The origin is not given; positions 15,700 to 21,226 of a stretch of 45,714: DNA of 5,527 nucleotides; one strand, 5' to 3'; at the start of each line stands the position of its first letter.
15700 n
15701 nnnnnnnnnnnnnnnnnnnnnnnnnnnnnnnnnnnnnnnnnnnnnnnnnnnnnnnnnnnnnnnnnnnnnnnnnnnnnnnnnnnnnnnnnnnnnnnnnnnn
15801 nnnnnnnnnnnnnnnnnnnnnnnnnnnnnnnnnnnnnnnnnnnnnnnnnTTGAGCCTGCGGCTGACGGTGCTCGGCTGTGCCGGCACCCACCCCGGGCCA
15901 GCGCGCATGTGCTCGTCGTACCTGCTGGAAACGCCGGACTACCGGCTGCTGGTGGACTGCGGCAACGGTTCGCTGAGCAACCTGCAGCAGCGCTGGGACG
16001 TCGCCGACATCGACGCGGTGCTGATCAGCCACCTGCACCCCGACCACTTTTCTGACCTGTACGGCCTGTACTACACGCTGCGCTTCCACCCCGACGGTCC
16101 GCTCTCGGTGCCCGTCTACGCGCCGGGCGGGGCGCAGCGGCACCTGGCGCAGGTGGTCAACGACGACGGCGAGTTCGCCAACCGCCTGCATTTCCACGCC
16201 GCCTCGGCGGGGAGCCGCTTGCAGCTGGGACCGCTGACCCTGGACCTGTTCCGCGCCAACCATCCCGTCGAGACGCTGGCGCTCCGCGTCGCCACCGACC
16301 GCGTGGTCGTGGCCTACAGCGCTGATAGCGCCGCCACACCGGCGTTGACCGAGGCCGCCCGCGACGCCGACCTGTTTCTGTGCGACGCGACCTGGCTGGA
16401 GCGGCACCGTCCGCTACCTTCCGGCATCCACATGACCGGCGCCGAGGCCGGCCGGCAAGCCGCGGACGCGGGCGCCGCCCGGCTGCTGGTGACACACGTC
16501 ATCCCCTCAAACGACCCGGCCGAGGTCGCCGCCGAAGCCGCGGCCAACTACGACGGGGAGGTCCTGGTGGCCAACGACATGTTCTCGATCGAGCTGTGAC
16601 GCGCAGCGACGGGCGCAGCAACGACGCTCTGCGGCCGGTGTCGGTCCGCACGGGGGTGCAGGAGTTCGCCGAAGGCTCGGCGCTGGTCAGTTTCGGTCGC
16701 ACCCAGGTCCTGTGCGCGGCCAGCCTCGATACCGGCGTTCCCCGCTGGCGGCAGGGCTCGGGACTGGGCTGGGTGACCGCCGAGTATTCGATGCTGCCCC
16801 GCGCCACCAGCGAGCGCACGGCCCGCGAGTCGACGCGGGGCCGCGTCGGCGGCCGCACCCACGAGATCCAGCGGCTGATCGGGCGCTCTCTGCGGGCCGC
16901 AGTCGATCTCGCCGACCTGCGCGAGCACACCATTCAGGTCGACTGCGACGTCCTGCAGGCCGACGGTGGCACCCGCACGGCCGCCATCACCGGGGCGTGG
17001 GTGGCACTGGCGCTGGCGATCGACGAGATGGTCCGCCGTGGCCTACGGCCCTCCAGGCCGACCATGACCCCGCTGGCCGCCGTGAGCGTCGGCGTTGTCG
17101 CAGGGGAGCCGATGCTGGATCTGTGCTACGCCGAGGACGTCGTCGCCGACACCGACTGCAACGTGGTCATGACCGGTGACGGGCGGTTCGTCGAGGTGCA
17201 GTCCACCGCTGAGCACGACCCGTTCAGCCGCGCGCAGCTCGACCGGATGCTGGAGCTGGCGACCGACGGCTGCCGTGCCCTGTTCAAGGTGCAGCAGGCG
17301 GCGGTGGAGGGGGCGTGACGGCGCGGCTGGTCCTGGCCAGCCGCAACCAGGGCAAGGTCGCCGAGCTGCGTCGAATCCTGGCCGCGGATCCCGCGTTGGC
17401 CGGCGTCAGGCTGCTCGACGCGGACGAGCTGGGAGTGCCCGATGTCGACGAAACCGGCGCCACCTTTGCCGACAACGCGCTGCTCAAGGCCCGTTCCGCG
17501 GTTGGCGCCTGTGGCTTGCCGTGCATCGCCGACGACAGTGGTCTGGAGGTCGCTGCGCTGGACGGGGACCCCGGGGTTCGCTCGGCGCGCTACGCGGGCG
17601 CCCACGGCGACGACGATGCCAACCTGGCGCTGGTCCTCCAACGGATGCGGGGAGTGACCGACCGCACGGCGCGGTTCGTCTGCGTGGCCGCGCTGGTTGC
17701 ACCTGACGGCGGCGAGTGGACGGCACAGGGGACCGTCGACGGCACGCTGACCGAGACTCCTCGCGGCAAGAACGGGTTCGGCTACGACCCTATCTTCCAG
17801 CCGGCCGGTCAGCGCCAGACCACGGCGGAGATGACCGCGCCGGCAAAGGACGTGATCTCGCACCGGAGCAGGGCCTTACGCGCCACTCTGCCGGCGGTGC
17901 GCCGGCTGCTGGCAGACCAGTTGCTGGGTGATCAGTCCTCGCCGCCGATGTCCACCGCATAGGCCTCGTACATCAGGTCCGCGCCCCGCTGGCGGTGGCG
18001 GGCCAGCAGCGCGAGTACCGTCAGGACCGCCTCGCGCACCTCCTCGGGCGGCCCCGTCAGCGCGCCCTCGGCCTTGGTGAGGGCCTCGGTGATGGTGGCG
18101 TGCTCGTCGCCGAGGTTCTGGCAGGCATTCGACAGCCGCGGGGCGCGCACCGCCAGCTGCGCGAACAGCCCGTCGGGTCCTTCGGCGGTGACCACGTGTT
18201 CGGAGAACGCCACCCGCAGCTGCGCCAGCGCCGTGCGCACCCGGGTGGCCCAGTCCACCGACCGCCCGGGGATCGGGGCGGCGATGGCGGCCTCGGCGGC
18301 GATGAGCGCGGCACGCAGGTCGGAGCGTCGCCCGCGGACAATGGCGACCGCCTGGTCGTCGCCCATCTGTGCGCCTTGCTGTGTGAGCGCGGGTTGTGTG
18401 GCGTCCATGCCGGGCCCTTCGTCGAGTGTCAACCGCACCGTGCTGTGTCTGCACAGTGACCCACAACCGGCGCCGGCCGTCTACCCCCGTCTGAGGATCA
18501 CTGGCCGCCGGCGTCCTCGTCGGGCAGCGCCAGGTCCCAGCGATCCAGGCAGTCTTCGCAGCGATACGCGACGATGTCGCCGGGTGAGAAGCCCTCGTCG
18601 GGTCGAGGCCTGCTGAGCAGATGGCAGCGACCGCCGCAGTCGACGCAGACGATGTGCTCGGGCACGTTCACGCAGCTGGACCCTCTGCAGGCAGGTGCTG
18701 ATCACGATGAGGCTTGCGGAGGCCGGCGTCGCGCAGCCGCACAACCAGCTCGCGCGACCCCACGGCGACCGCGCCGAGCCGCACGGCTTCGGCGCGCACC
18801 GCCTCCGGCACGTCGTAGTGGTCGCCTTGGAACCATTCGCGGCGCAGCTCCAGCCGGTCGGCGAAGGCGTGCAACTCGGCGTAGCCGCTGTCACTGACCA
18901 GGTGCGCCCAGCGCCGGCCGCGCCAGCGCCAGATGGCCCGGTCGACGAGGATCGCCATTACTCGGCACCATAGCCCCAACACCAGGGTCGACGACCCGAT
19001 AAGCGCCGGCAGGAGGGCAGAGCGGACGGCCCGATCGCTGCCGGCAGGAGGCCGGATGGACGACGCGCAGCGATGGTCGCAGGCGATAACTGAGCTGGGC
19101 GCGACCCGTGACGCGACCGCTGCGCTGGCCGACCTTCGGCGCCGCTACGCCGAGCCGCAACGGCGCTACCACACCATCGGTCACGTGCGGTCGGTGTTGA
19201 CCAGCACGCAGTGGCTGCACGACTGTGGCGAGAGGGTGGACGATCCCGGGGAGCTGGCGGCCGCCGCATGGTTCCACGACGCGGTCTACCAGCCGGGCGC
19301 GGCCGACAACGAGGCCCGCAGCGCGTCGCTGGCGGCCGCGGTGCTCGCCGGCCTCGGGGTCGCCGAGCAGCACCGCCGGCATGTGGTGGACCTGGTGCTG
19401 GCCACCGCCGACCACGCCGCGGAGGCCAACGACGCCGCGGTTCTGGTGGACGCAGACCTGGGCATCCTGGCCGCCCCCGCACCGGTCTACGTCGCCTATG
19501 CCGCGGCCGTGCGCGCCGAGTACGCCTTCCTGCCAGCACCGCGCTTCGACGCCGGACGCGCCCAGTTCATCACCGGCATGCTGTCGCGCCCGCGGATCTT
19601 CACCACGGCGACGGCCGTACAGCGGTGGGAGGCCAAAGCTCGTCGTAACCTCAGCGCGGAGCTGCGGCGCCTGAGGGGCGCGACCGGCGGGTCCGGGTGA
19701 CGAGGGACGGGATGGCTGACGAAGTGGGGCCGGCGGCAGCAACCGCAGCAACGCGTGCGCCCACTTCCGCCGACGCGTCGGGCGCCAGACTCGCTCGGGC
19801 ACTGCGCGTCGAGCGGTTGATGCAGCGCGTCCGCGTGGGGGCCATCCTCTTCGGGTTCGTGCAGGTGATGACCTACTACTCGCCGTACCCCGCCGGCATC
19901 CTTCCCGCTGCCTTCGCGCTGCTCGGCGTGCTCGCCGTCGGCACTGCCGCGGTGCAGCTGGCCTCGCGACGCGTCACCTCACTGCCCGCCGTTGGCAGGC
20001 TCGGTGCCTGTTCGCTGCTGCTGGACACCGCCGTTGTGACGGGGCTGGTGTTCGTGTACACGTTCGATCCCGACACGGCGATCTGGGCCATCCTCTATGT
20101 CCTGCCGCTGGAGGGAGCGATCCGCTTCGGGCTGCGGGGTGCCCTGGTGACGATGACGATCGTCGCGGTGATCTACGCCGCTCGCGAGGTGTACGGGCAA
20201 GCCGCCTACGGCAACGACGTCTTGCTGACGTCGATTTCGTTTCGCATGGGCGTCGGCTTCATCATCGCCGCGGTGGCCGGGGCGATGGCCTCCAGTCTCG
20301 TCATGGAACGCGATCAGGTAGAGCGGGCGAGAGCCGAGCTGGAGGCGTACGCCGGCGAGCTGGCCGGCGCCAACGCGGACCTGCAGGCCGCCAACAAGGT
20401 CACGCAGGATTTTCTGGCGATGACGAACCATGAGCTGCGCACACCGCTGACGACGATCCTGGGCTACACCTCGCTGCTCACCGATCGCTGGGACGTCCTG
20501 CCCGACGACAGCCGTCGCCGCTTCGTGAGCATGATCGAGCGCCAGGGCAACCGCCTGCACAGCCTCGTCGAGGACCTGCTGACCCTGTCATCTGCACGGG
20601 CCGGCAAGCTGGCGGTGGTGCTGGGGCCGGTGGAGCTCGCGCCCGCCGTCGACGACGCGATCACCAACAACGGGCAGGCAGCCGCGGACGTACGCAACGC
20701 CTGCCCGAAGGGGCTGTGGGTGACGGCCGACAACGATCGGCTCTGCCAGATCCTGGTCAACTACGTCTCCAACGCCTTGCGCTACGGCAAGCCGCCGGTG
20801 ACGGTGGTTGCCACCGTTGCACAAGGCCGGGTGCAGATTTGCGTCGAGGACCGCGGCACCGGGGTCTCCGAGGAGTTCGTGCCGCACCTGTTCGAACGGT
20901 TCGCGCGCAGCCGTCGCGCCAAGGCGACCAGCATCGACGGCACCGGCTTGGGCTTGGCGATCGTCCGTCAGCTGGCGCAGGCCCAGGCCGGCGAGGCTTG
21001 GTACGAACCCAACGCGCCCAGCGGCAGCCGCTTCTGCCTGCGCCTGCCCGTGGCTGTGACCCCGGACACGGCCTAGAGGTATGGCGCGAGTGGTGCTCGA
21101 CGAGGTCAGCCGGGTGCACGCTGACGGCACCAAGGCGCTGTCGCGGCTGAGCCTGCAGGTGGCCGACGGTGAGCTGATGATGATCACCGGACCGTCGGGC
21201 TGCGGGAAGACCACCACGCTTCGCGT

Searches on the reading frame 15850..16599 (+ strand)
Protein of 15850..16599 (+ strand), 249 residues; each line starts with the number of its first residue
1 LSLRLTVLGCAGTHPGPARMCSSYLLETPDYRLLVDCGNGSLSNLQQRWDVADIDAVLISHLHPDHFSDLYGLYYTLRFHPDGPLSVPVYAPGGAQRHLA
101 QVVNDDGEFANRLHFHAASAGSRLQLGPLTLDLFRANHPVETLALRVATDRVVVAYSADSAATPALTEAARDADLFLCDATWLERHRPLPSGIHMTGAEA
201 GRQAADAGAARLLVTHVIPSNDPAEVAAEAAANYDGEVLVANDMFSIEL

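Call 7: search_protein_families(library=pfam, proteins=[window:15850-16599:+])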
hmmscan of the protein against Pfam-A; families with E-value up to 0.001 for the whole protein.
window:15850-16599:+ (249 aa): 3 families
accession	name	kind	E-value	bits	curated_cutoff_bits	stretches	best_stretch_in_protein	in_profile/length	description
PF12706.13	Lactamase_B_2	-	2.5e-24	86.4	27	1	32-216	2-199/200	Beta-lactamase superfamily domain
PF00753.33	Lactamase_B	-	2.3e-14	54.2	22.7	1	18-216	3-196/196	Metallo-beta-lactamase superfamily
PF13483.12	Lactamase_B_3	-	0.0001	22.8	24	1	22-68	8-51/160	Beta-lactamase superfamily domain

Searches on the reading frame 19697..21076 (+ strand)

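Call 24: search_protein_families(library=pfam, proteins=[window:19697-21076:+])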
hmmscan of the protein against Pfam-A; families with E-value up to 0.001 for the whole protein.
window:19697-21076:+ (459 aa): 3 families
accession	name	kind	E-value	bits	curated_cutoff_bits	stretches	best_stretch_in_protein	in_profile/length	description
PF02518.31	HATPase_c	-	5.3e-23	82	26.4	1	345-453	2-110/111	Histidine kinase-, DNA gyrase B-, and HSP90-like ATPase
PF00512.31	HisKA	-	1.2e-18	67.3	26.9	1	237-303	3-66/66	His Kinase A (phospho-acceptor) domain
PF13581.12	HATPase_c_2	-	0.00019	21.9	27.4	1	356-428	39-110/127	Histidine kinase-like ATPase domain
